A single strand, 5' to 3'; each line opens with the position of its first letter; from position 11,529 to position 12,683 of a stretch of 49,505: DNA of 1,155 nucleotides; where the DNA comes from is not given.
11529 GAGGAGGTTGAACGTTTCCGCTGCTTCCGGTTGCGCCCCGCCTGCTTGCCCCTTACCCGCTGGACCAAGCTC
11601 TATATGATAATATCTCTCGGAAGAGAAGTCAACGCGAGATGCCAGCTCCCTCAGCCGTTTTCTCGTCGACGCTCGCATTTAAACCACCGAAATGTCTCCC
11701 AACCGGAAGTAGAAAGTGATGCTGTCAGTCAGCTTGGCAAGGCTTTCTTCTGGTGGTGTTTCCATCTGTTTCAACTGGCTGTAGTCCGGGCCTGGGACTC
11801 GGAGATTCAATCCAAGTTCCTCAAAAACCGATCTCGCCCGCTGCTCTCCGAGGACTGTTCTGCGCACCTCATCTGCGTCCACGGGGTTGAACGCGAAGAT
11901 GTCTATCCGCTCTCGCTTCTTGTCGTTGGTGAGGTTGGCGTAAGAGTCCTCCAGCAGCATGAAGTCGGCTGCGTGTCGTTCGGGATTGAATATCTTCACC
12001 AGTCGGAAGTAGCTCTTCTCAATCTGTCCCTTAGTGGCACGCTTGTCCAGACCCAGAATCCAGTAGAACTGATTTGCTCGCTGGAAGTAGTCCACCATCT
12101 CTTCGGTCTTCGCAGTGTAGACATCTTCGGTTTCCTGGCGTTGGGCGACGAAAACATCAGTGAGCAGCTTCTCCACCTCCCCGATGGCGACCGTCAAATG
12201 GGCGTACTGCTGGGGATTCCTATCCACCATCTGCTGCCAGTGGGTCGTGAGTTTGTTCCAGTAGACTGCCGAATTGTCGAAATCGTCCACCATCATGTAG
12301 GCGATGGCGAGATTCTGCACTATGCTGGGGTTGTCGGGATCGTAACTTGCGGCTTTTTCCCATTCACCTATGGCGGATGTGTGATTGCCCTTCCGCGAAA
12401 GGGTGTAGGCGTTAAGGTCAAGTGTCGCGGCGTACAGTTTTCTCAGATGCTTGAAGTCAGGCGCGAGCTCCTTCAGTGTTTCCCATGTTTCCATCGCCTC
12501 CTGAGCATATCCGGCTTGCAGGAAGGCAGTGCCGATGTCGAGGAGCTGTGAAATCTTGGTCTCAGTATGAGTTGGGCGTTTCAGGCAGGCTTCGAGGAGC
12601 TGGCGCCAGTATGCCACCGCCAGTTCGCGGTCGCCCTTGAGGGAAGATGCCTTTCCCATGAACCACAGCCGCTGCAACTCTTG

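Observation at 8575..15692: Self-contained non-canonical Hsp70 module: giant TPR/J-like protein, GrpE-like, short Hsp70, zinc-ribbon/TPR protein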

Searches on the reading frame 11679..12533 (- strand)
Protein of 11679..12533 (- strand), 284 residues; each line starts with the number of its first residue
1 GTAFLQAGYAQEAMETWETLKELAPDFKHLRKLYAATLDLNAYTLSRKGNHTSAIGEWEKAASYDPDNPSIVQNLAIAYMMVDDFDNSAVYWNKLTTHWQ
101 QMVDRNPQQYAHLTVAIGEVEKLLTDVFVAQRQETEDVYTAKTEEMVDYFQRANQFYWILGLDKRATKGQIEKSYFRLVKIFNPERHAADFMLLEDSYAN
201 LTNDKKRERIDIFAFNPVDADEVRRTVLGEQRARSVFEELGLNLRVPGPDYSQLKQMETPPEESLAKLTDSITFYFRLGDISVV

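Call 53: predict_structure(alignment_id=A2)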
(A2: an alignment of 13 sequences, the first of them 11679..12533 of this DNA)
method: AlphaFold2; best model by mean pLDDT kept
length: 284 residues; sequences in the alignment: 13
mean_pLDDT: 80.6   pTM: 0.72
mean pLDDT of the five models: 80.6, 79.2, 76.1, 75.4, 68.2
residues with pLDDT >= 90: 124; 70-90: 94; 50-70: 37; < 50: 29
segments of 3 or more residues with pLDDT < 50: 135-137, 233-239, 241-249, 278-284
pLDDT, mean of each block of 10 residues (from residue 1): 87 93 92 95 93 96 93 95 89 94 89 88 76 52 64 88 91 90 76 89 90 92 79 46 45 63 72 54 41
secondary structure, 60 per line:
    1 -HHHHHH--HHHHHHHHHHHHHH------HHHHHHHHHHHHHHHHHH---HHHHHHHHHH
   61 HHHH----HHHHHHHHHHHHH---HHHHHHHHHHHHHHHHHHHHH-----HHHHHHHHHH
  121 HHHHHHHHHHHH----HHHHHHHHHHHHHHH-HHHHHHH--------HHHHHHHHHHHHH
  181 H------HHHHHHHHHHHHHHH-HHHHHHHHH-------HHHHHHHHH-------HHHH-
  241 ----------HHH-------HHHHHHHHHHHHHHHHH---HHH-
elements in order: H2-7 H10-23 H30-47 H51-64 H69-81 H85-105 H111-132 H137-151 H153-159 H168-181 H188-202 H204-212 H220-228 H236-239 H261-277

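Call 56: fold_search(model_id=the predicted structure, library=pdb)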
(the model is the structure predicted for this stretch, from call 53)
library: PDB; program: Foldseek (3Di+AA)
matches with E <= 10: 878; with E <= 0.001: 0
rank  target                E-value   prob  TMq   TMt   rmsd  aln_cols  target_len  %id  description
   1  2y4u                  3.8e-02  0.98  0.23  0.17  19.4       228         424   16  Crystal structure of human P58(IPK) in space group P312 (released 2011-08-10)
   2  8dti_A                4.0e-02  0.99  0.32  0.16  21.3       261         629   16  Cryo-EM structure of Arabidopsis SPY in complex with GDP-fucose (released 2023-03-08)
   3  2y4t_B                5.2e-02  0.90  0.20  0.15  20.0       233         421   17  Crystal structure of the human co-chaperone P58(IPK) (released 2011-08-10)
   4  2y4t_A                5.4e-02  0.96  0.22  0.17  19.5       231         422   16  Crystal structure of the human co-chaperone P58(IPK) (released 2011-08-10)
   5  5fzr_A                5.9e-02  1.00  0.26  0.63   4.7       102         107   24  Designed TPR Protein M4N delta C (CF I) (released 2016-10-12)
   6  9qhc_A                5.9e-02  0.85  0.22  0.23  21.5       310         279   17  Crystal structure of 8-repeat CTPR protein with eliminated coordination sites (released 2025-10-22)
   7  8dtg_B                6.5e-02  0.99  0.33  0.14  19.8       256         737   12  Cryo-EM structure of Arabidopsis SPY alternative conformation 1 (released 2023-03-08)
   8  9qhb                  6.8e-02  0.85  0.20  0.21  15.2       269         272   15  Crystal structure of 16-repeat CTPR protein with eliminated coordination sites (released 2025-10-22)
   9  7y4i_A                8.8e-02  0.98  0.33  0.12  20.3       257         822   15  Crystal structure of SPINDLY in complex with GDP (released 2022-12-07)
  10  9fqr_G7               8.8e-02  0.94  0.28  0.34  15.3       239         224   15  96-nm repeat of axonemal doublet microtubules from bovine sperm (released 2025-03-26)
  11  9cpc_1C               1.1e-01  0.93  0.26  0.34  16.4       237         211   12  Atomic model of porcine brain ventricles cilia doublet microtubule (48-nm periodicity) (released 2024-10-23)
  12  9gzg_A                1.1e-01  0.99  0.25  0.40  10.7       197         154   16  Crystal structure of CTPR4E4 mutant (released 2025-10-15)
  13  8chy                  1.2e-01  0.92  0.26  0.27  18.1       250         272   17  Crystal structure of an 8-repeat consensus TPR superhelix with Zinc. (released 2024-02-21)
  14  8dth_A                1.3e-01  0.99  0.35  0.15  15.6       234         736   18  Cryo-EM structure of Arabidopsis SPY alternative conformation 2 (released 2023-03-08)
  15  7wzb_B                1.3e-01  0.99  0.32  0.35  17.3       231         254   16  lipopolysaccharide assembly protein LapB (open) (released 2023-03-01)
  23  2och                  1.6e-01  1.00  0.19  0.78   1.6        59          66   27  J-domain of dnj-12 from Caenorhabditis elegans (released 2007-01-23)
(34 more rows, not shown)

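Call 57: search_protein_representatives(alignment_id=A2)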
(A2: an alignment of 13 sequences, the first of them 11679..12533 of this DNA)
Query: 13 sequences, 284 profile positions. Proteins with E-value up to 0.001 (for the whole library): 2150; up to 1e-10: 92; up to 1e-30: 15. The best 150 are listed.
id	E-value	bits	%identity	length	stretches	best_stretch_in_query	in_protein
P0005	5.8e-143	491.4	-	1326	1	1-284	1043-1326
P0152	2.8e-141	485.9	-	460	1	1-284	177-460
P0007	3.5e-140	482.3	-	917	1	1-284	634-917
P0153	5.1e-126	435.8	-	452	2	1-284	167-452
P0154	2.5e-121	420.4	-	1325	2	1-284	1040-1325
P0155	3.6e-118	410.1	-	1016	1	1-284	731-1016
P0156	2.2e-112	391.1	-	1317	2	1-284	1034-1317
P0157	4.8e-105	367.0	-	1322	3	1-284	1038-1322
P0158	2.8e-83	295.6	-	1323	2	1-283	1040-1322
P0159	1.3e-82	293.4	-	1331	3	1-282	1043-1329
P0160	1.5e-77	276.8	-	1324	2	1-284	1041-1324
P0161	1.1e-51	191.9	-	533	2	2-229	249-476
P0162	4.5e-46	173.5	-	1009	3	2-230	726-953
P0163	1.1e-40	155.8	-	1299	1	13-228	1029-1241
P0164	7.1e-40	153.2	-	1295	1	4-228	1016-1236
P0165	7.8e-28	113.7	-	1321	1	11-225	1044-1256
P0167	9.2e-25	103.6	-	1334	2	9-222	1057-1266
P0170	7.4e-24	100.6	-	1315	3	42-216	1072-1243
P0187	4.9e-17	78.2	-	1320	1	40-226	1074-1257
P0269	1.0e-09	54.2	-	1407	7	47-97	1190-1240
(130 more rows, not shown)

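Call 59: find_encoding_contigs(protein=P0170, flank=10000, max_places=1)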
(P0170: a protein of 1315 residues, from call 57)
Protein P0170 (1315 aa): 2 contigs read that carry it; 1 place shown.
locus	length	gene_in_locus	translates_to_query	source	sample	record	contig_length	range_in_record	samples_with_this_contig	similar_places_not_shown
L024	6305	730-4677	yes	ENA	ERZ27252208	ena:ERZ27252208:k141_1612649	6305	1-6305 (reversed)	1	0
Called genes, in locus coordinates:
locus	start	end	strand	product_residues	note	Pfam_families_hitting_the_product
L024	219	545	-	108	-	-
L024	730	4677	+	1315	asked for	PF07719:TPR_2 (faint), PF13174:TPR_6 (faint), PF13428:TPR_14 (faint), PF13432:TPR_16 (faint), PF00515:TPR_1 (faint), PF12895:ANAPC3 (faint), PF13424:TPR_12 (faint), PF14559:TPR_19 (faint), +3 more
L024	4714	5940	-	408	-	PF00535:Glycos_transf_2, PF13641:Glyco_tranf_2_3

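Call 61: find_encoding_contigs(protein=P0163, flank=8000, max_places=1)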
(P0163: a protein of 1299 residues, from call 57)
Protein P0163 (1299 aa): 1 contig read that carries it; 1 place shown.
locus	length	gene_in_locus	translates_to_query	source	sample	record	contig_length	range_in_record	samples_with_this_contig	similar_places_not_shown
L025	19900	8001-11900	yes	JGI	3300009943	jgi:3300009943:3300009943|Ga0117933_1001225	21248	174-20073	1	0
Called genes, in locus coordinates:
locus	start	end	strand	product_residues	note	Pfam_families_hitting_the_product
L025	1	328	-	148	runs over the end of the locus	-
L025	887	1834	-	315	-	PF00089:Trypsin, PF13365:Trypsin_2, PF13180:PDZ_2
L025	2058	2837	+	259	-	PF02535:Zip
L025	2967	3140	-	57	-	-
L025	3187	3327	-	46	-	-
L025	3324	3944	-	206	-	-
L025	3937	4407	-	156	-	PF02502:LacAB_rpiB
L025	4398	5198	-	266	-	-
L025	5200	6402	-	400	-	PF13487:HD_5, PF01966:HD, PF13487:HD_5, PF01966:HD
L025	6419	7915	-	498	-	PF01590:GAF (faint), PF00990:GGDEF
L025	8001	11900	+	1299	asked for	PF00515:TPR_1 (faint), PF07719:TPR_2 (faint), PF12895:ANAPC3 (faint), PF13181:TPR_8 (faint), PF13424:TPR_12 (faint), PF13428:TPR_14 (faint), PF13432:TPR_16 (faint), PF00226:DnaJ, +3 more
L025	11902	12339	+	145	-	-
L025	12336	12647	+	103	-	-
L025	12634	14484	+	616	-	PF13941:MutL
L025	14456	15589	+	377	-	-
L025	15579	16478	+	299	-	PF20539:DUF6754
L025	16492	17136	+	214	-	-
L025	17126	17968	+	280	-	-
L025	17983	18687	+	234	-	-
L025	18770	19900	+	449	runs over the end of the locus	PF13482:RNase_H_2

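Call 62: find_encoding_contigs(protein=P0167, flank=8000, max_places=1)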
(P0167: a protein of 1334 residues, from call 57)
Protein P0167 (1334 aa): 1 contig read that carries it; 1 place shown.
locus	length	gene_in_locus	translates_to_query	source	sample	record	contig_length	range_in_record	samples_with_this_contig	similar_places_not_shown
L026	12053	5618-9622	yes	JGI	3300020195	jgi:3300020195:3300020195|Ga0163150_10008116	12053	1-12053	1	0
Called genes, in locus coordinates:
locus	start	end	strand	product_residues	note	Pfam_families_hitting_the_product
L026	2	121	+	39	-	?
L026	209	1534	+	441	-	PF13431:TPR_17 (faint), PF07719:TPR_2 (faint), PF00515:TPR_1 (faint), PF13176:TPR_7 (faint), PF13181:TPR_8 (faint), PF13432:TPR_16 (weak), PF14559:TPR_19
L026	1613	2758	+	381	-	-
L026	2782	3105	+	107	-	PF01329:Pterin_4a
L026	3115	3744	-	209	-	PF00903:Glyoxalase, PF13669:Glyoxalase_4 (weak)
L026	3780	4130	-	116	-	PF01797:Y1_Tnp (weak)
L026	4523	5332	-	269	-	-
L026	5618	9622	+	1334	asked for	PF00515:TPR_1 (faint), PF07719:TPR_2 (faint), PF13174:TPR_6 (faint), PF13181:TPR_8 (faint), PF13428:TPR_14 (faint), PF13432:TPR_16 (faint), PF14559:TPR_19 (faint), PF23300:HEAT_Nup120 (faint), +1 more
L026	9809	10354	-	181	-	PF04536:TPM_phosphatase (faint)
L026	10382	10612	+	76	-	-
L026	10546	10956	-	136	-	-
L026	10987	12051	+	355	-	?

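Call 63: find_encoding_contigs(protein=P0160, flank=8000, max_places=1)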
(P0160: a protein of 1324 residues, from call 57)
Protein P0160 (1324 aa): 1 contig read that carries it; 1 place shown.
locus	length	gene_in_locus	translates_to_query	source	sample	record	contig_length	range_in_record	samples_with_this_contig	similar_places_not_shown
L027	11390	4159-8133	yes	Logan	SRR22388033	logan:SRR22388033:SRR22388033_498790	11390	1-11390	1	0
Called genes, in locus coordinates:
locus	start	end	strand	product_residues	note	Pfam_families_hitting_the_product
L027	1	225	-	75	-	?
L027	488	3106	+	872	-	PF03783:CsgG, PF07719:TPR_2 (weak), PF13414:TPR_11 (weak), PF13424:TPR_12 (weak), PF13432:TPR_16, PF13414:TPR_11, PF13432:TPR_16, PF13424:TPR_12, +26 more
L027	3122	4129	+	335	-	PF06414:Zeta_toxin (weak), PF13604:AAA_30 (weak), PF00448:SRP54, PF01656:CbiA (weak)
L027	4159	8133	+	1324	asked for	PF07719:TPR_2 (faint), PF13424:TPR_12 (faint), PF13428:TPR_14 (faint), PF13432:TPR_16 (faint), PF14559:TPR_19 (faint), PF23914:TPR_CcmH_CycH (faint), PF00226:DnaJ (weak)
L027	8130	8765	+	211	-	PF01025:GrpE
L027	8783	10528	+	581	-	PF00012:HSP70, PF06723:MreB_Mbl, PF00012:HSP70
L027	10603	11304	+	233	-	PF07719:TPR_2 (faint), PF14559:TPR_19 (weak)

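Call 74: find_encoding_contigs(protein=P0187, flank=8000, max_places=1)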
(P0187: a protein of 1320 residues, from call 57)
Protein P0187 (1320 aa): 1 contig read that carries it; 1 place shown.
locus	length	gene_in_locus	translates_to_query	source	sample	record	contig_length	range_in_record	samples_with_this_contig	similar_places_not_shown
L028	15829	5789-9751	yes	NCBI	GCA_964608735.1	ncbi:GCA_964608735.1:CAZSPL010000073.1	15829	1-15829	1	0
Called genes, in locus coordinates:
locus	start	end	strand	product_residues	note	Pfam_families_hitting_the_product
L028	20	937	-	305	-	PF04055:Radical_SAM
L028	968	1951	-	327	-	-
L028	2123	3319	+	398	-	PF00155:Aminotran_1_2, PF01212:Beta_elim_lyase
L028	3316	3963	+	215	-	PF01656:CbiA (faint), PF13500:AAA_26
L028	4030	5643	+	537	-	PF14361:RsbRD_N, PF07228:SpoIIE, PF13581:HATPase_c_2, PF02518:HATPase_c (weak)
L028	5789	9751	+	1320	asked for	PF13424:TPR_12 (faint), PF13428:TPR_14 (faint), PF25062:ARM_TT21_N (faint), PF07719:TPR_2 (faint), PF13174:TPR_6 (faint), PF13181:TPR_8 (faint), PF13432:TPR_16 (weak), PF14559:TPR_19 (weak), +1 more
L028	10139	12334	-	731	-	PF08487:VIT, PF00092:VWA, PF13519:VWA_2, PF13768:VWA_3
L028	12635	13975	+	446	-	PF04932:Wzy_C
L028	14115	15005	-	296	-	PF08843:AbiEii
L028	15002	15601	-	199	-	PF13338:AbiEi_4 (weak)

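Call 75: find_encoding_contigs(protein=P0164, flank=8000, max_places=1)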
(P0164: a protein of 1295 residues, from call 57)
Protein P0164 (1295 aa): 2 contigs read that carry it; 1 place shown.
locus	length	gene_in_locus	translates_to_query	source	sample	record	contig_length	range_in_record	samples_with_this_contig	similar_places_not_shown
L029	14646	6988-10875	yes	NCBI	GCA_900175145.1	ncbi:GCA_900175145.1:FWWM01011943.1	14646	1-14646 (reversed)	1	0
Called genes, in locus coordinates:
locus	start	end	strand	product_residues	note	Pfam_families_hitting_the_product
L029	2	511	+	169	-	?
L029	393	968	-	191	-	-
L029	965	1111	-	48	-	-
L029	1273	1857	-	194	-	PF01195:Pept_tRNA_hydro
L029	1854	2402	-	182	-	PF01386:Ribosomal_L25p, PF14693:Ribosomal_TL5_C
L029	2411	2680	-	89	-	PF00312:Ribosomal_S15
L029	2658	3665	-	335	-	PF06574:FAD_syn, PF01687:Flavokinase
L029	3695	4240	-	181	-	PF00583:Acetyltransf_1 (weak), PF13508:Acetyltransf_7 (weak)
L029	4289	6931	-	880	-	PF00082:Peptidase_S8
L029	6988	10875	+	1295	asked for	PF00515:TPR_1 (faint), PF07719:TPR_2 (faint), PF07721:TPR_4 (faint), PF09976:TPR_21 (faint), PF12895:ANAPC3 (faint), PF13174:TPR_6 (faint), PF13176:TPR_7 (faint), PF00226:DnaJ (weak), +12 more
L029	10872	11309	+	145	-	-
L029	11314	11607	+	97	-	-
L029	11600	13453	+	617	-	PF13941:MutL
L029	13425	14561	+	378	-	-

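Call 76: search_protein_families(library=pfam, proteins=[L025:11902-12339:+, L025:12336-12647:+, L025:12634-14484:+, L025:14456-15589:+, L025:15579-16478:+, L025:16492-17136:+, L025:17126-17968:+, L025:17983-18687:+], max_evalue=0.05)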
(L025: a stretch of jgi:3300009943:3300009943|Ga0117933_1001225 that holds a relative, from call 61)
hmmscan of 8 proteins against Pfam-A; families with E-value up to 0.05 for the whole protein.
L025:11902-12339:+ (145 aa): 0 families

L025:12336-12647:+ (103 aa): 0 families

L025:12634-14484:+ (616 aa): 4 families
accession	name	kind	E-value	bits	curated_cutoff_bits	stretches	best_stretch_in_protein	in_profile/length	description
PF13941.12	MutL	-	4.1e-123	411.9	27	1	9-481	1-450/450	MutL protein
PF01968.24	Hydantoinase_A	-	0.00023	20.9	22.9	1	265-310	62-108/291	Hydantoinase/oxoprolinase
PF05378.19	Hydant_A_N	-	0.0072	16.5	25.2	0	11-68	3-53/176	Hydantoinase/oxoprolinase N-terminal region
PF21522.3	MreB-like_C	-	0.044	14.8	27.8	0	286-349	2-64/123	Archaeal actin homologue MreB-like, C-terminal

L025:14456-15589:+ (377 aa): 4 families
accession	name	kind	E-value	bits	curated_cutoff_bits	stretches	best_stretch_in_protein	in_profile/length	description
PF23290.1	KOW5_SPT5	-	0.004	17.1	27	1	318-358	2-42/46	Transcription elongation factor SPT5, fifth KOW domain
PF13375.12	RnfC_N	-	0.013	15.9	25.6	0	72-115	44-84/101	RnfC Barrel sandwich hybrid domain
PF13533.13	Biotin_lipoyl_2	-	0.028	14.7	29.8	0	99-119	2-22/32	Biotin-lipoyl like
PF00364.28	Biotin_lipoyl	-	0.033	14.5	22.1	0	99-123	44-68/73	Biotin-requiring enzyme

L025:15579-16478:+ (299 aa): 1 family
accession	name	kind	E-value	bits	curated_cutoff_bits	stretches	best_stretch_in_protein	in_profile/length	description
PF20539.3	DUF6754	-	2.2e-102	342.1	27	1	44-287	6-249/257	Domain of unknown function (DUF6754)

L025:16492-17136:+ (214 aa): 1 family
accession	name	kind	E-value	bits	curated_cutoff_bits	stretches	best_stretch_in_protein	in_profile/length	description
PF03189.18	Otopetrin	-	0.012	15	27.8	1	16-134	249-367/434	Otopetrin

L025:17126-17968:+ (280 aa): 0 families

L025:17983-18687:+ (234 aa): 0 families

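Call 77: search_solved_structures(query=L025:12634-14484:+, max_evalue=1)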
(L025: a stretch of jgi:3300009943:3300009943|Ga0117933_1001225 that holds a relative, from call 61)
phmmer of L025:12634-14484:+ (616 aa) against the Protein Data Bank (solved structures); distinct sequences matched with E-value up to 1: 0.
